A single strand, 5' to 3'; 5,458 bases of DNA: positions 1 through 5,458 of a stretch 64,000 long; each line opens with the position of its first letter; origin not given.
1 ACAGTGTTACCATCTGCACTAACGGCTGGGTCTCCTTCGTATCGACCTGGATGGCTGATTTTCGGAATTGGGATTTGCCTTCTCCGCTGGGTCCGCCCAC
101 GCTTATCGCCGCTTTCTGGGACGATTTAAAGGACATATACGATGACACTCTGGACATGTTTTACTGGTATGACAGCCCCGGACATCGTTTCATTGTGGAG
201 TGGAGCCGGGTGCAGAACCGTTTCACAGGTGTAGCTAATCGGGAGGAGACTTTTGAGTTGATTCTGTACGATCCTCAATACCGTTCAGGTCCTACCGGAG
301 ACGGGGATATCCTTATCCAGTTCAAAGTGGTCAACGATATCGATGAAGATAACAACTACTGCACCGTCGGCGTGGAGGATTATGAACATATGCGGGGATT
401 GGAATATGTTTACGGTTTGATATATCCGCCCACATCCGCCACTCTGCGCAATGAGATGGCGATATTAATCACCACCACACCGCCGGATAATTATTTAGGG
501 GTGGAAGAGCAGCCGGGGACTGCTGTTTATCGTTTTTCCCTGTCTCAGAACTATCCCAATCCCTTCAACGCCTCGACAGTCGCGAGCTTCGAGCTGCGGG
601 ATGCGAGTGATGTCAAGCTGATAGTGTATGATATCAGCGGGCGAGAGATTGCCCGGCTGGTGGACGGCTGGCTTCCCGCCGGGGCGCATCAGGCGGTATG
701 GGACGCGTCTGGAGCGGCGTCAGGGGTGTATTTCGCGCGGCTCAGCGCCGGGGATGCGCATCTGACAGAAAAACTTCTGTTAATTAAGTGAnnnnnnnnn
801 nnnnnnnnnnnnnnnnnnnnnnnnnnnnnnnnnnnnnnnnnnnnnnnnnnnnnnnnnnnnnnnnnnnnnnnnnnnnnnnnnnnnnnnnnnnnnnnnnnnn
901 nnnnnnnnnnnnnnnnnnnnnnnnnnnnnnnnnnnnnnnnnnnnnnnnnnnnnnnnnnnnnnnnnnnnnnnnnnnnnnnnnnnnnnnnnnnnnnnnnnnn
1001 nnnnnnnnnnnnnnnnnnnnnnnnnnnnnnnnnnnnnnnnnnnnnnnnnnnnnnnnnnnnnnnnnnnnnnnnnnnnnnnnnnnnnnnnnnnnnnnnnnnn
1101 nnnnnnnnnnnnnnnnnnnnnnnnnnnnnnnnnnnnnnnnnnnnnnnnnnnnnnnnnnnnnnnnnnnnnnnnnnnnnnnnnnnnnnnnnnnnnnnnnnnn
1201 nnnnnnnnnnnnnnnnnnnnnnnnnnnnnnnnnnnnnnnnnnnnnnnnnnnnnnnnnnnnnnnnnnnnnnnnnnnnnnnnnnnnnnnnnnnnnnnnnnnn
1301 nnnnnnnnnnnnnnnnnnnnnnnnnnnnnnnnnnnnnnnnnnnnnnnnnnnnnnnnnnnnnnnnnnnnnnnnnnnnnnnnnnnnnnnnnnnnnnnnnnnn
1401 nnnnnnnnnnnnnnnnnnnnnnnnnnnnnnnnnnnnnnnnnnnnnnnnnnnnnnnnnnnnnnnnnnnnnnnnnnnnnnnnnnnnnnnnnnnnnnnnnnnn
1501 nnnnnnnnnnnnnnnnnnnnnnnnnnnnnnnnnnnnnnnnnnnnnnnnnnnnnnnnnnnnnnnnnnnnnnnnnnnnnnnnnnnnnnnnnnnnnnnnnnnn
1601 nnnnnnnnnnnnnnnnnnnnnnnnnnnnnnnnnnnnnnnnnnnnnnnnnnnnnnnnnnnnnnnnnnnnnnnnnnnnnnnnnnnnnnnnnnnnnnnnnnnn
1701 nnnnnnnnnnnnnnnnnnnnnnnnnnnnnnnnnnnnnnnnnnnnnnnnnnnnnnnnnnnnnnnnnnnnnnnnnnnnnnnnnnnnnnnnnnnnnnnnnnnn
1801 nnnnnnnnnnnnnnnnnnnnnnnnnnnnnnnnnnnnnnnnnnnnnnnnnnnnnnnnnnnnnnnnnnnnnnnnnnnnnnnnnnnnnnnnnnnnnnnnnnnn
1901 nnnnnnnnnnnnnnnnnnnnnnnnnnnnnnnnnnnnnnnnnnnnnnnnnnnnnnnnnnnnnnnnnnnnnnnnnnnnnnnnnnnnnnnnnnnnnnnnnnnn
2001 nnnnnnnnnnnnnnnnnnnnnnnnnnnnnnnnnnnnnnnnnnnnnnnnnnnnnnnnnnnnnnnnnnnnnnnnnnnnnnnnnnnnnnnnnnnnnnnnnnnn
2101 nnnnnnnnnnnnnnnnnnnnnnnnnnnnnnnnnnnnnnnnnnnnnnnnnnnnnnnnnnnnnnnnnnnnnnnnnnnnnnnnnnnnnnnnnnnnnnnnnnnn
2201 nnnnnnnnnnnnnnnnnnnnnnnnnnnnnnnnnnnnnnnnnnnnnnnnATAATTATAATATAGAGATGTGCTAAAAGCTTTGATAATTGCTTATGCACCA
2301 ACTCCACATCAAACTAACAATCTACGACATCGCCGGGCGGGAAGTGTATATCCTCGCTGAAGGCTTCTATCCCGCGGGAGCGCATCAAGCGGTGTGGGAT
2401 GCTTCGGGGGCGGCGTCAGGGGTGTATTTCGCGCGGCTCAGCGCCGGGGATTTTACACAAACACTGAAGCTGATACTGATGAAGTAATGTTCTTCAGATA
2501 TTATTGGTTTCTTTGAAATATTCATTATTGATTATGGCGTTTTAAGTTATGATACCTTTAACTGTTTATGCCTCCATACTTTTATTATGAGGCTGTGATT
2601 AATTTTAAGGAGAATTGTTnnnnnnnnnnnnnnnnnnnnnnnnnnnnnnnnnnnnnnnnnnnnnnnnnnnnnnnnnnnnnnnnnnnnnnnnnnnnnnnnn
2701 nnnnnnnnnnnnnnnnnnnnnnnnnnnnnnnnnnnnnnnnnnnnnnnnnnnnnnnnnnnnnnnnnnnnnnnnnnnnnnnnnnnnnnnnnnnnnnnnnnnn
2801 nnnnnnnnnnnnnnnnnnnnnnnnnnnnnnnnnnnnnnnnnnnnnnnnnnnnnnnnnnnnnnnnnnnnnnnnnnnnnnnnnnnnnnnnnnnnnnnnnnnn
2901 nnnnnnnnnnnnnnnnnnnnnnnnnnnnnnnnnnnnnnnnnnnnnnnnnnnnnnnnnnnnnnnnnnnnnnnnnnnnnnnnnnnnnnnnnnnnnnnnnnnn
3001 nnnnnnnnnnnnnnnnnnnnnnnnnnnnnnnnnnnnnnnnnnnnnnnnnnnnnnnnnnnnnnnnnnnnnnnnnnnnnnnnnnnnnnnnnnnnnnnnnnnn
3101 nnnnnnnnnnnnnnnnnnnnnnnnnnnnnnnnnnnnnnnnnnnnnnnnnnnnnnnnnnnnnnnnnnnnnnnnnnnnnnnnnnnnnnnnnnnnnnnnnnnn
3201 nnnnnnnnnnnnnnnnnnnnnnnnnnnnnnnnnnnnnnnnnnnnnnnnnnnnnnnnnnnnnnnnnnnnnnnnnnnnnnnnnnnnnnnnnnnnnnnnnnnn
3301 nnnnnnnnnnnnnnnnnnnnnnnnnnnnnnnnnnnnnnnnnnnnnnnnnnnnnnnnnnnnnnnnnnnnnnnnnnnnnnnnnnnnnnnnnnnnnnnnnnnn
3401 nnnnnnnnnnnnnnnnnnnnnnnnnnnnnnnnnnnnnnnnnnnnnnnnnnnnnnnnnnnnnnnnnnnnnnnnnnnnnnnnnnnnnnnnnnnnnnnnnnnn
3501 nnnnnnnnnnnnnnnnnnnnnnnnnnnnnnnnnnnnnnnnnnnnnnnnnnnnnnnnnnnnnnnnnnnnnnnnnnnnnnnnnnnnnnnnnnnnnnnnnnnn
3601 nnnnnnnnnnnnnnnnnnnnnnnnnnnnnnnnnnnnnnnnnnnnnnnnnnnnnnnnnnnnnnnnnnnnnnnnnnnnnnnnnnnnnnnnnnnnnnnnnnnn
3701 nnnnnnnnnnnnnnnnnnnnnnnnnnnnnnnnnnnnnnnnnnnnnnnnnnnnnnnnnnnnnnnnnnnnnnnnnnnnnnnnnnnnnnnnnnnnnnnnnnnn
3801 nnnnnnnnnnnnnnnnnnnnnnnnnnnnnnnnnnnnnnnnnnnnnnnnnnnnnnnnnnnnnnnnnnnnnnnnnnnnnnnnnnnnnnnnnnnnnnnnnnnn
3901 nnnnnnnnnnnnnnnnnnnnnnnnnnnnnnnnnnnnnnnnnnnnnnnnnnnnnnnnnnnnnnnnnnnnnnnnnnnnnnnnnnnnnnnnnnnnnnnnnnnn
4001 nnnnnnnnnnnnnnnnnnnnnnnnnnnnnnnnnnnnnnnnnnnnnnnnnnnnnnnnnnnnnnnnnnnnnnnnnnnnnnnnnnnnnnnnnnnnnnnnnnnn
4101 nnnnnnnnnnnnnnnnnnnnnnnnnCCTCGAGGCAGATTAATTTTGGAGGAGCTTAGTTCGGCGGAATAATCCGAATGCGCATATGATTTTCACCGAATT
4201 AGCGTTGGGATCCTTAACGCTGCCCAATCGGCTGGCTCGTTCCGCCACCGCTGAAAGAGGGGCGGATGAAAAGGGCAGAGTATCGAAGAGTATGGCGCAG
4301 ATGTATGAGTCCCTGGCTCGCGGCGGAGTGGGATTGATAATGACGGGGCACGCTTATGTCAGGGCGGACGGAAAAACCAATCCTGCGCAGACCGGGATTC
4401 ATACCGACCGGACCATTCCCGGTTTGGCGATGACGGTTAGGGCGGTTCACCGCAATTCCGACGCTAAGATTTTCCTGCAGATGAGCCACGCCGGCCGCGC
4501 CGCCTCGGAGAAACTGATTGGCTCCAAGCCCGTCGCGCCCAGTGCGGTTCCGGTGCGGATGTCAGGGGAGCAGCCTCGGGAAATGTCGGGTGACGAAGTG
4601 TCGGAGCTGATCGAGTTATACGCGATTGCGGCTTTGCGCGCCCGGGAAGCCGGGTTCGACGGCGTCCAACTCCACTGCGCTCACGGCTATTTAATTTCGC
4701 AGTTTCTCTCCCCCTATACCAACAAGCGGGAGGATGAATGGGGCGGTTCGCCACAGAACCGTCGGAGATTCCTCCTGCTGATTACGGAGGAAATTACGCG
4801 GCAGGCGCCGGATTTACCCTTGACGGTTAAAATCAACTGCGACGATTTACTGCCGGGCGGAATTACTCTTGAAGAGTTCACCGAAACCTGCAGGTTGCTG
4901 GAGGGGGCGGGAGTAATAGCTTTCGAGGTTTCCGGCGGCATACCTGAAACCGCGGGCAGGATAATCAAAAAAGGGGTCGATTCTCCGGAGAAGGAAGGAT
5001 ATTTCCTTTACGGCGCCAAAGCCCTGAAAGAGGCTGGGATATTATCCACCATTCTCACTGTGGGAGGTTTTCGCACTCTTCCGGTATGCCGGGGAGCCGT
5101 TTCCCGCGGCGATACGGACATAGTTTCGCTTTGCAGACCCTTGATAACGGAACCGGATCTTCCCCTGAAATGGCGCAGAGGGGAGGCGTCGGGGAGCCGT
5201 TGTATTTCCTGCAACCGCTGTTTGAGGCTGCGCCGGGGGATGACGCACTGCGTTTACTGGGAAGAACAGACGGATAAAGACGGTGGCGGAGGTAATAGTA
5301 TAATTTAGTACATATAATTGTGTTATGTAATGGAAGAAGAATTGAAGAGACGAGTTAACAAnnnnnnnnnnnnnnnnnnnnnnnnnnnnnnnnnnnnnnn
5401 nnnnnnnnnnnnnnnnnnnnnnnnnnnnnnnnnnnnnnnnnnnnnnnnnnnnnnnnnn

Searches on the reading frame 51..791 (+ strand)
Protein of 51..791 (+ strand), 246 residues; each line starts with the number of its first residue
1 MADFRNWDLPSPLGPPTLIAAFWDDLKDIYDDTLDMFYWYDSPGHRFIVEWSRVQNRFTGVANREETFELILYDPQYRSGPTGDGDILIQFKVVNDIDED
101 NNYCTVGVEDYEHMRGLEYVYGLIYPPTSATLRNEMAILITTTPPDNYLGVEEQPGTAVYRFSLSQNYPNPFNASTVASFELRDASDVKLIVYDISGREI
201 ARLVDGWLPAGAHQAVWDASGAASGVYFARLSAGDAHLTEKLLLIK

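Call 20: search_protein_families(library=pfam, proteins=[window:51-791:+], max_evalue=0.001)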
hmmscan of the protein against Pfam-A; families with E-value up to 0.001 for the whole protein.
window:51-791:+ (246 aa): 2 families
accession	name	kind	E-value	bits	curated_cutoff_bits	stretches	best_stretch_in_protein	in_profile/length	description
PF18962.6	Por_Secre_tail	-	3.6e-06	27.6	27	1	168-242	2-73/75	Secretion system C-terminal sorting domain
PF13860.13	FlgD_ig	-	1.6e-05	25.2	27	1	175-233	9-75/79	FlgD Ig-like domain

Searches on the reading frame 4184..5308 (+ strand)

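Call 20: search_protein_families(library=pfam, proteins=[window:4184-5308:+], max_evalue=0.001)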
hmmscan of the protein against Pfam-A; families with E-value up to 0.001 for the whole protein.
window:4184-5308:+ (374 aa): 1 family
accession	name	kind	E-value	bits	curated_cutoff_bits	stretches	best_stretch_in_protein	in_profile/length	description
PF00724.26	Oxidored_FMN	-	9.6e-57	193.2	27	1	2-333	2-338/342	NADH:flavin oxidoreductase / NADH oxidase family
